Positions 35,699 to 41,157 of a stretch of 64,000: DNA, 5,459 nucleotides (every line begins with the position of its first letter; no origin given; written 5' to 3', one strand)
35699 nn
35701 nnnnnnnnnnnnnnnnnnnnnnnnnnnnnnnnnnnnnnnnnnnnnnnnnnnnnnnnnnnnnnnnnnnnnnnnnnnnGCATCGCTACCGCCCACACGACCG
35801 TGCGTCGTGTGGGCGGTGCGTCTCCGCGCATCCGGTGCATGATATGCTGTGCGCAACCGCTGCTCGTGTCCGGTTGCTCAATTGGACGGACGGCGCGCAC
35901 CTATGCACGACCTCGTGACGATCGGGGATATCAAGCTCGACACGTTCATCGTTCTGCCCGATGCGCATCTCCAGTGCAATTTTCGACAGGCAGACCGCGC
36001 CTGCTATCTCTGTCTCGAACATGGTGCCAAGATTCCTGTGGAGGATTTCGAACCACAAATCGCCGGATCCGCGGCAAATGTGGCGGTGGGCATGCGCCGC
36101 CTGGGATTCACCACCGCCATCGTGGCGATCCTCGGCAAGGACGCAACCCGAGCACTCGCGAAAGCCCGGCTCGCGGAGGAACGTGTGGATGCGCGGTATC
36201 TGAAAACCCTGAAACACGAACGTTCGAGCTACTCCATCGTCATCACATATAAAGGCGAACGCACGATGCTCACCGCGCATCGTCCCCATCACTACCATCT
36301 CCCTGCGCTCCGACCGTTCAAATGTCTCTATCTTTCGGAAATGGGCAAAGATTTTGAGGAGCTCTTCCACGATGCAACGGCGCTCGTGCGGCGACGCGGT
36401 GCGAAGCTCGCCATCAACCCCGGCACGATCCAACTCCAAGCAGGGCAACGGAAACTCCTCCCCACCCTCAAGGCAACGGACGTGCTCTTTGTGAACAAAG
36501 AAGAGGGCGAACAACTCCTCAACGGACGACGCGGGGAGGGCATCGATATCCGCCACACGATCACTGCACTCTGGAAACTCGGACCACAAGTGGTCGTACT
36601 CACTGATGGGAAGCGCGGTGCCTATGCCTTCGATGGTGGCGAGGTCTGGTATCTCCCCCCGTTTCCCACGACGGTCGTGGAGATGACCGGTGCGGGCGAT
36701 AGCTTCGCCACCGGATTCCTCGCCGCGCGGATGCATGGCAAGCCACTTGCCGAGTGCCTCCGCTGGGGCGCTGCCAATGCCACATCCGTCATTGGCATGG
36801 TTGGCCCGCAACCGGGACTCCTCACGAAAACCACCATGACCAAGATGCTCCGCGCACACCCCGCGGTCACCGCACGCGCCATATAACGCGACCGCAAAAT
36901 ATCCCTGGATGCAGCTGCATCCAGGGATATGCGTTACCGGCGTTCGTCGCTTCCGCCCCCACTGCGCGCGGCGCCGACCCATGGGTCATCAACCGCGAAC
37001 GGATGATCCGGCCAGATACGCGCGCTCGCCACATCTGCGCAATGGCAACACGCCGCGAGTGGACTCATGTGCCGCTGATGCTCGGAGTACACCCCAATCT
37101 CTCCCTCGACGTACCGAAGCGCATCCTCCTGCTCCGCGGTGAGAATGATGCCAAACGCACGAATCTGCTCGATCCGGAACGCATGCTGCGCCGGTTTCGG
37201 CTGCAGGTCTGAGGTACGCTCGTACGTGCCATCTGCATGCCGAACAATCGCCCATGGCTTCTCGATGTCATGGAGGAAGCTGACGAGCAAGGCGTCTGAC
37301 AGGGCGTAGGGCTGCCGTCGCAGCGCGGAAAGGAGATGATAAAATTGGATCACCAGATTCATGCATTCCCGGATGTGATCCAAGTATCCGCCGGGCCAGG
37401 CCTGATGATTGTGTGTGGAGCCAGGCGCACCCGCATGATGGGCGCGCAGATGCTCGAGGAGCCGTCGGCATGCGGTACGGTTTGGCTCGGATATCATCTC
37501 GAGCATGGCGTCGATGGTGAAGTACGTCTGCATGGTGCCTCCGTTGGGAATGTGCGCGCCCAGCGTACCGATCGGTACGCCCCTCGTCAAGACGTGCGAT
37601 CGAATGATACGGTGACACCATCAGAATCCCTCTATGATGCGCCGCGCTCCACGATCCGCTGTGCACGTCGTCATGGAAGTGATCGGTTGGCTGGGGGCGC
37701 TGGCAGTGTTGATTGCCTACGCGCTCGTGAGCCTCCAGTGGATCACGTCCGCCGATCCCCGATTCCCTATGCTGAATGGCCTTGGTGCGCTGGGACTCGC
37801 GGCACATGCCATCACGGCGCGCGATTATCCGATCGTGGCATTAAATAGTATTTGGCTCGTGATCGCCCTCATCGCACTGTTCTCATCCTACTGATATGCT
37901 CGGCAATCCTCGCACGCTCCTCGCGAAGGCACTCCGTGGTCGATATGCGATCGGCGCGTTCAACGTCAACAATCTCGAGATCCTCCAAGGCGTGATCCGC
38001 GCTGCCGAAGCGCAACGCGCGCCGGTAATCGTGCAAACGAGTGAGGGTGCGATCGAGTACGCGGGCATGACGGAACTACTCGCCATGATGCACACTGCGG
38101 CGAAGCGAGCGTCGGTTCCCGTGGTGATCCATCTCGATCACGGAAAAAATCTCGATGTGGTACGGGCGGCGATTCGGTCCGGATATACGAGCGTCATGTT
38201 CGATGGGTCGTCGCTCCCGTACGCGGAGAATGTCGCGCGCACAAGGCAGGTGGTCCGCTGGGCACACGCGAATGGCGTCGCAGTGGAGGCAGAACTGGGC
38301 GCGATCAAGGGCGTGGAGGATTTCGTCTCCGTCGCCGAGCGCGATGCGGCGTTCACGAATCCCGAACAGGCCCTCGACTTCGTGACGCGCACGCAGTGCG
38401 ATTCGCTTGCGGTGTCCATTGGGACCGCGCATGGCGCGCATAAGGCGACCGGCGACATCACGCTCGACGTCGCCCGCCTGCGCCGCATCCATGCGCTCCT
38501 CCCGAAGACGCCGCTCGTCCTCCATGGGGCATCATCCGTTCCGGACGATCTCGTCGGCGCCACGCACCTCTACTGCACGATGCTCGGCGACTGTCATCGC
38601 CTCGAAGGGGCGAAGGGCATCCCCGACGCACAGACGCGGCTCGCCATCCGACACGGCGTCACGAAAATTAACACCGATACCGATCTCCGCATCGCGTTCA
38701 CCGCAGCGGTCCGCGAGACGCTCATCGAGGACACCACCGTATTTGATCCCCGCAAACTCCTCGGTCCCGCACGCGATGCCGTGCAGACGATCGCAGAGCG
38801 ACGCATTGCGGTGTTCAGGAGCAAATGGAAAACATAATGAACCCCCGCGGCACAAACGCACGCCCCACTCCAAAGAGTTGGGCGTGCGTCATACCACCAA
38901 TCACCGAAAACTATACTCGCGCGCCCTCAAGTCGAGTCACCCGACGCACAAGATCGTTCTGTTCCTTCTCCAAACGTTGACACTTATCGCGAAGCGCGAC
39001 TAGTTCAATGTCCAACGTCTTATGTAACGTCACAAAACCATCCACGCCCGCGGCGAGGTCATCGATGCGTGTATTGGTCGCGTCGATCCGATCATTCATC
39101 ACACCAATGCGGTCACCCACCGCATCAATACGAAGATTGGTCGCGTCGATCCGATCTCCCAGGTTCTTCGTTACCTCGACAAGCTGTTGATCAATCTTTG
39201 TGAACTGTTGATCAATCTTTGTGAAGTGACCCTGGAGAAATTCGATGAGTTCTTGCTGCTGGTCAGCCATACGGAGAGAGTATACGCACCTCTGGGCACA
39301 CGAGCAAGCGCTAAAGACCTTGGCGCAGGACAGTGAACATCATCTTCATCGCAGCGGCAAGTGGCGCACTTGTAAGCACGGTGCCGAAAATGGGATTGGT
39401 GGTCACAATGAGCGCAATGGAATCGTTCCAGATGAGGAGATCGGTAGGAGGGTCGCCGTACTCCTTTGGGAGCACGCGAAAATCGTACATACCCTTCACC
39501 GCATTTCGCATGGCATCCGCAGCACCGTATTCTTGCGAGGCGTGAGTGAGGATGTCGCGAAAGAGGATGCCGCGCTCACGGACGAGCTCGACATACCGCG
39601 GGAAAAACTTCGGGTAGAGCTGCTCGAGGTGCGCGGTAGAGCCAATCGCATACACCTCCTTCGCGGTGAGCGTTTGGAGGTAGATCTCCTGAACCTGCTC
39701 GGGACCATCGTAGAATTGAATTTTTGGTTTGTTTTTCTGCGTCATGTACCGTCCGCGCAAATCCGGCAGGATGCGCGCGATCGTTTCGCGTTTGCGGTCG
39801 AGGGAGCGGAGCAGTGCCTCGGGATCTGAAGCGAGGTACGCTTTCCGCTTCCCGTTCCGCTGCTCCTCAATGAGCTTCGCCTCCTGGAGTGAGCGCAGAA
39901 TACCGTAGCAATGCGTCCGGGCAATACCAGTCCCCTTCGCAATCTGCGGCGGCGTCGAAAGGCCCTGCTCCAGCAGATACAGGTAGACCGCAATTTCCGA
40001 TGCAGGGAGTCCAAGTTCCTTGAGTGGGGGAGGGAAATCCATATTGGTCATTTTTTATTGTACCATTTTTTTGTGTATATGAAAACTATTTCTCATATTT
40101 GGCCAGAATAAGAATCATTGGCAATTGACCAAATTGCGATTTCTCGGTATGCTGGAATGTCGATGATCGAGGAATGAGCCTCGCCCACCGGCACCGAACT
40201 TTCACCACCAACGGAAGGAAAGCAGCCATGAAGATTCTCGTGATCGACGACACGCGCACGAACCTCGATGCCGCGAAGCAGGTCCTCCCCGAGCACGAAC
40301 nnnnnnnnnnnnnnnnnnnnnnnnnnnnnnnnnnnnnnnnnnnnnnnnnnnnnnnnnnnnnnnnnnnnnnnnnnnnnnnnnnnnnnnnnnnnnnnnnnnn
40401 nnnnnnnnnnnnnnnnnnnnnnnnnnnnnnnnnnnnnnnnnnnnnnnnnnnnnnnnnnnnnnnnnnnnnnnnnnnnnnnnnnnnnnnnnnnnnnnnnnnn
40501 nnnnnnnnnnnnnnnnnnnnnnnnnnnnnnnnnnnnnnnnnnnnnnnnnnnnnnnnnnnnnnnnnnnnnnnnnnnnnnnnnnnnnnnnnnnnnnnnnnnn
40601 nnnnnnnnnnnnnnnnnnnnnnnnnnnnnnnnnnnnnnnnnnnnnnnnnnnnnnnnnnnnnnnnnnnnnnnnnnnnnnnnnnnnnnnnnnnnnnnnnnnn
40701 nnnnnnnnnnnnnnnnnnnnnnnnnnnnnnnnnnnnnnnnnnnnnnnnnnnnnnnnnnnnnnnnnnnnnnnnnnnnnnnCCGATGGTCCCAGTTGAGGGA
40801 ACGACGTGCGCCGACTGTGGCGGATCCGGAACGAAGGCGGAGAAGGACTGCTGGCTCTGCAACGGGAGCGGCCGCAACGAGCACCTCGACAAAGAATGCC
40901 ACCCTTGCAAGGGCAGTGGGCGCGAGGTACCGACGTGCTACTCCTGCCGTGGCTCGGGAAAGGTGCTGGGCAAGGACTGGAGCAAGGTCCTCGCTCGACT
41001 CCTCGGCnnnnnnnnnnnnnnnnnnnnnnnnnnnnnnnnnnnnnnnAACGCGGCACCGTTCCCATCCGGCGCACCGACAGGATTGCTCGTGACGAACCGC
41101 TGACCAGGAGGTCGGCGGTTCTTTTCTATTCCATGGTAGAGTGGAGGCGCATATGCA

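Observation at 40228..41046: Unusual fusion: CheY-like receiver domain plus four DnaJ-type CxxCxGSG zinc-finger repeats, divergent from a TrmB regulator and next to a PfkB kinase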

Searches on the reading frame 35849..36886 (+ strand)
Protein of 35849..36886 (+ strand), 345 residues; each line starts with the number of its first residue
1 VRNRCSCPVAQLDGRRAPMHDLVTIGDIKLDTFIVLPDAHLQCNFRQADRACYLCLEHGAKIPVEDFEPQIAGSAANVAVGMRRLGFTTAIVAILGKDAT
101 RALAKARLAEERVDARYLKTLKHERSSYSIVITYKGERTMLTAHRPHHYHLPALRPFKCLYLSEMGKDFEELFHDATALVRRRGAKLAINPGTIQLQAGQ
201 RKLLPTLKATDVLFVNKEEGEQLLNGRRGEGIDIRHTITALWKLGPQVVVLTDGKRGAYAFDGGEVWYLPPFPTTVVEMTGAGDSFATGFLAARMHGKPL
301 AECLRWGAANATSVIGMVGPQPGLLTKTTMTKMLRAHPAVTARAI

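Call 3: search_protein_families(library=pfam, proteins=[window:35849-36886:+], max_evalue=1)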
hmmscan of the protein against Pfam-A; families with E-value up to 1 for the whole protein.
window:35849-36886:+ (345 aa): 2 families
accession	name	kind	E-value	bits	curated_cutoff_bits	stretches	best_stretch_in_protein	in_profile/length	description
PF00294.29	PfkB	-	6.5e-41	141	25.8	1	60-323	24-298/302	pfkB family carbohydrate kinase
PF08543.17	Phos_pyr_kin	-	0.0084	15.9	27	1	207-311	117-228/246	Phosphomethylpyrimidine kinase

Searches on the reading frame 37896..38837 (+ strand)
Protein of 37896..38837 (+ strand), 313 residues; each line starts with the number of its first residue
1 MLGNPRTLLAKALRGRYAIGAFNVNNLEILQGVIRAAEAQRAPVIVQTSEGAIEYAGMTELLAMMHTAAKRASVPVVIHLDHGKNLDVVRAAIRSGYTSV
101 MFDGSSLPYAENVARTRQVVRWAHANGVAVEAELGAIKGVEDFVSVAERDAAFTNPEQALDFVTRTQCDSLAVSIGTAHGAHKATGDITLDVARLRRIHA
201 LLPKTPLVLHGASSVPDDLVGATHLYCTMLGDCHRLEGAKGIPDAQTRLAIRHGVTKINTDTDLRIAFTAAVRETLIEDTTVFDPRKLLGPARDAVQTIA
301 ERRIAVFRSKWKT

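Call 3: search_protein_families(library=pfam, proteins=[window:37896-38837:+], max_evalue=1)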
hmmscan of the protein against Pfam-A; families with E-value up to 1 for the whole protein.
window:37896-38837:+ (313 aa): 2 families
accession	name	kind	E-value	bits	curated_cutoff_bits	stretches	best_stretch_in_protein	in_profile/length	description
PF01116.26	F_bP_aldolase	-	2.1e-98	329.7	25.5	1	6-310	4-275/277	Fructose-bisphosphate aldolase class-II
PF11294.13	DUF3095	-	0.069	12.7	22.2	1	72-116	112-156/378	Protein of unknown function (DUF3095)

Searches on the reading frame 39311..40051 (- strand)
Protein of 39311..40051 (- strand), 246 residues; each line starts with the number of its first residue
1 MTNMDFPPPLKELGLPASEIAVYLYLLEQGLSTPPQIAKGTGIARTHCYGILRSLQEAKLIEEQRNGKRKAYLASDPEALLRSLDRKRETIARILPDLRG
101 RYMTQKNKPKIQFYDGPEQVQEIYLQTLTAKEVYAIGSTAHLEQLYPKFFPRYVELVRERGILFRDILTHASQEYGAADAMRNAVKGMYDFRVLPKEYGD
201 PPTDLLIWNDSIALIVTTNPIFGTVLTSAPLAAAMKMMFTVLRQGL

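Call 3: search_protein_families(library=pfam, proteins=[window:39311-40051:-], max_evalue=1)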
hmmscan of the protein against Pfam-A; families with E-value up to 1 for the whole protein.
window:39311-40051:- (246 aa): 11 families
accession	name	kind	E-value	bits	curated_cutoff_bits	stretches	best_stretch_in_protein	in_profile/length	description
PF01978.25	TrmB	-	3.1e-13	49.8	25.6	1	10-78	1-68/68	Sugar-specific transcriptional regulator TrmB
PF25213.1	HVO_A0261_N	-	8.6e-05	22.8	35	1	75-107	25-57/86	HVO_A0261 N-terminal domain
PF13545.12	HTH_Crp_2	-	0.00013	22.3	27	1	36-82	27-69/70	Crp-like helix-turn-helix domain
PF09339.16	HTH_IclR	-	0.011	15.9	22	1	33-64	20-51/52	IclR helix-turn-helix domain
PF02082.26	Rrf2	-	0.014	16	30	1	20-78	11-70/132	Iron-dependent Transcriptional regulator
PF24409.1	wHTH-PRTase_assc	-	0.016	15.7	27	1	22-65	2-45/83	wHTH-PRTase associated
PF12802.13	MarR_2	-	0.018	15.6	27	1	14-67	2-56/61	MarR family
PF13551.12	HTH_29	-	0.023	15.2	28.1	1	26-68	7-51/64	Winged helix-turn helix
PF05732.17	RepL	-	0.041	13.8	20.3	1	33-91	77-131/164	Firmicute plasmid replication protein (RepL)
PF21984.2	DnaD_N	-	0.11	13.2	27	1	11-68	10-72/101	DnaD N-terminal domain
PF13412.12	HTH_24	-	0.11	12.5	21.9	1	20-62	6-48/48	Winged helix-turn-helix DNA-binding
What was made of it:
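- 39311..40051 (-): Divergent TrmB/TrmBL2-like winged-helix regulator gene (246 aa), the only conserved neighbour of the family. PF01978 at E 3e-13 and 49.8 bits, above the gathering score of 25.6 (call 3).
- On TrmB family regulator (the neighbour, 39311-40051): PF01978 scores 49.8 bits against a gathering score of 25.6 (call 3).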

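Call 57: search_solved_structures(query=A4, max_evalue=0.1)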
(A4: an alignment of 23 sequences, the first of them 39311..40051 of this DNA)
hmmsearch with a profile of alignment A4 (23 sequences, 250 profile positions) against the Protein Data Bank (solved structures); distinct sequences matched with E-value up to 0.1: 39.
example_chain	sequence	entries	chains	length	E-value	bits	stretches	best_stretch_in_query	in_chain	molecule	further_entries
3qph_A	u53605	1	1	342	1.9e-14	57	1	7-147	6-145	TrmB, a global transcription regulator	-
5bpd_A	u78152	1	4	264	5.5e-13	52.1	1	7-248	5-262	TrmBL2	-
5box_A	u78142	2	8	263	1e-12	51.2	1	10-248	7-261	Putative HTH-type transcriptional regulator TrmBL2 | TrmBL2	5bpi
5bqt_A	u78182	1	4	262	1.3e-12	50.9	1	10-248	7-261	Putative HTH-type transcriptional regulator TrmBL2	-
1sfx_A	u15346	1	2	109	9.1e-11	44.9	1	7-94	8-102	Conserved hypothetical protein AF2008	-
1ku9_A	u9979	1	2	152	4.6e-06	29.5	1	7-133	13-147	hypothetical protein MJ223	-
2kko_A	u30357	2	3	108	0.00029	23.6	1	26-75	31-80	POSSIBLE TRANSCRIPTIONAL REGULATORY PROTEIN (POSSIBLY ARSR-FAMILY) | Possible transcriptional regulatory arsR-family protein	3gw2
1uly_A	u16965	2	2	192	0.00073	22.3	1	26-70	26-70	hypothetical protein PH1932 | hypothetical transcription regulator protein, PH1932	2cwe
5hlh_A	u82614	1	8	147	0.0021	20.8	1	9-71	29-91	MarR family transcriptional regulator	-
5hli_A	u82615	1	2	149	0.0021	20.8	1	9-71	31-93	MarR family transcriptional regulator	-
5hlg_A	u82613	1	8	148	0.0021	20.7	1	9-71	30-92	MarR family transcriptional regulator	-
5k5o_A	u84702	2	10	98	0.003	20.2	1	24-80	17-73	AspA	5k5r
4rs8_A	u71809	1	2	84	0.0032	20.1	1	24-78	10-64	AspA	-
5k1y_C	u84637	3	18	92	0.0034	20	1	24-79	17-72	AspA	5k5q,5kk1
4hbl_A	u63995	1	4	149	0.0061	19.2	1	9-71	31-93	Transcriptional regulator, MarR family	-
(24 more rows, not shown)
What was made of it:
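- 39311..40051 (-): A profile of 23 neighbours aligns over its full length to TrmBL2 5bpd at E 5.5e-13 (call 57).
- On TrmB family regulator (the neighbour, 39311-40051): The profile aligns at positions 7-248 to TrmBL2 5bpd residues 5-262, at E 5.5e-13 (call 57).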

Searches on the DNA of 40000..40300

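Call 45: search_rna_families(source=window, start=40000, end=40300, threshold=evalue, max_evalue=10)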
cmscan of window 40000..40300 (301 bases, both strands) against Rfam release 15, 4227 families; matches with E-value up to 10: 1.
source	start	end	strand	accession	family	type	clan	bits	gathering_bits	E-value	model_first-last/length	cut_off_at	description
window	40186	40240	-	RF01119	sR32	Gene; snRNA; snoRNA; CD-box;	-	14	40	0.16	1-57/57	no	Small nucleolar RNA sR32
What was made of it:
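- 40052..40227 (.): AT-rich 176-bp intergenic region with divergent promoter-like sites. The + strand site is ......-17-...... at 40125-40153, and the Shine-Dalgarno GGAAGGA is at 40213-40219. No Rfam match was found (call 45).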

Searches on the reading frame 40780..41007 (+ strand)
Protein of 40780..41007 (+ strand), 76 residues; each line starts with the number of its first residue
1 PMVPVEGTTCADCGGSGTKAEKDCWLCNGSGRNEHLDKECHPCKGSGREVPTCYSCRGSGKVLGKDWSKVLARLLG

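Call 72: search_solved_structures(query=window:40780-41007:+, max_evalue=1, show_alignments=3)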
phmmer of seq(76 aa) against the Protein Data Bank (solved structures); distinct sequences matched with E-value up to 1: 3.
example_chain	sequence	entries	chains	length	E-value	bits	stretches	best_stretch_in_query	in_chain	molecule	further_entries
1exk_A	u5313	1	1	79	0.0043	21.1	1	8-34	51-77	DNAJ PROTEIN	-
3lcz_A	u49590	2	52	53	0.0045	21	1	34-71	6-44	Inhibitor of TRAP, regulated by T-BOX (Trp) sequence RtpA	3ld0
2ctt_A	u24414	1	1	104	0.0049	20.9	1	7-35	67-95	DnaJ homolog subfamily A member 3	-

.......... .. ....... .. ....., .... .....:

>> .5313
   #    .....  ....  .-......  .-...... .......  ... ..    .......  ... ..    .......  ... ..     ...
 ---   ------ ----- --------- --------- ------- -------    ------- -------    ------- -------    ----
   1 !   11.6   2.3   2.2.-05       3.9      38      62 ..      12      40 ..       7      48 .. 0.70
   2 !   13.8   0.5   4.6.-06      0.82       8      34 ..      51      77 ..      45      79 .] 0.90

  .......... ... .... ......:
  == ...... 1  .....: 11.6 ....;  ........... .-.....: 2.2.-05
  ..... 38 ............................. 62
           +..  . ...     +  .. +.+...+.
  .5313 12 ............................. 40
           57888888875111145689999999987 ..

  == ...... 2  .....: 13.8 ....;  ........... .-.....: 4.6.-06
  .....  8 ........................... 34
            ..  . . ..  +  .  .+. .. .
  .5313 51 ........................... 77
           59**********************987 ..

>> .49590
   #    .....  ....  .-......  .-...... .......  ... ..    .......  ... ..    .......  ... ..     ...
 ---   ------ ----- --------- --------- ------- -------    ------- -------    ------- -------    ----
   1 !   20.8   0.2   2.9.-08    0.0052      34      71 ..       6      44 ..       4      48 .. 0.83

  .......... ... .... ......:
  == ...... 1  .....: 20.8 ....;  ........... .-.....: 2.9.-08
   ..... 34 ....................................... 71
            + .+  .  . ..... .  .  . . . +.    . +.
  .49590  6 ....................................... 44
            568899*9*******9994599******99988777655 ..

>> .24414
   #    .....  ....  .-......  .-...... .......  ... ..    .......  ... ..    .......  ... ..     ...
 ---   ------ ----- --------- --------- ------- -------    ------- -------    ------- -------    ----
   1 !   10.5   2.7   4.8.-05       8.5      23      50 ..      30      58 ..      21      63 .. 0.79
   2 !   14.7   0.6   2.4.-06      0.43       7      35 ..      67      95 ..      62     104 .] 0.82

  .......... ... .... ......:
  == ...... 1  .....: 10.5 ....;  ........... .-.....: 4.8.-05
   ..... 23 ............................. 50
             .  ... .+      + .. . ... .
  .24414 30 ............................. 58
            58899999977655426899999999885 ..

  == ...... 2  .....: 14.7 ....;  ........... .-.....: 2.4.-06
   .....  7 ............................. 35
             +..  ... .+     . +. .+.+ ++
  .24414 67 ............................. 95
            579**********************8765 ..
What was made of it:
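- On DnaJ cysteine-rich domain (PF00684): The PDB matches to 1exk and 2ctt have E about 0.004 (call 72).
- Checked: The only PDB sequence matches of the Cys-rich segment are the E. coli DnaJ CRD (1exk), the DNAJA3 CRD (2ctt) and anti-TRAP (3lcz), all at E about 0.004 (call 72).
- The best sequence relatives of the module (DnaJ CRD, anti-TRAP) bind proteins (call 72).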
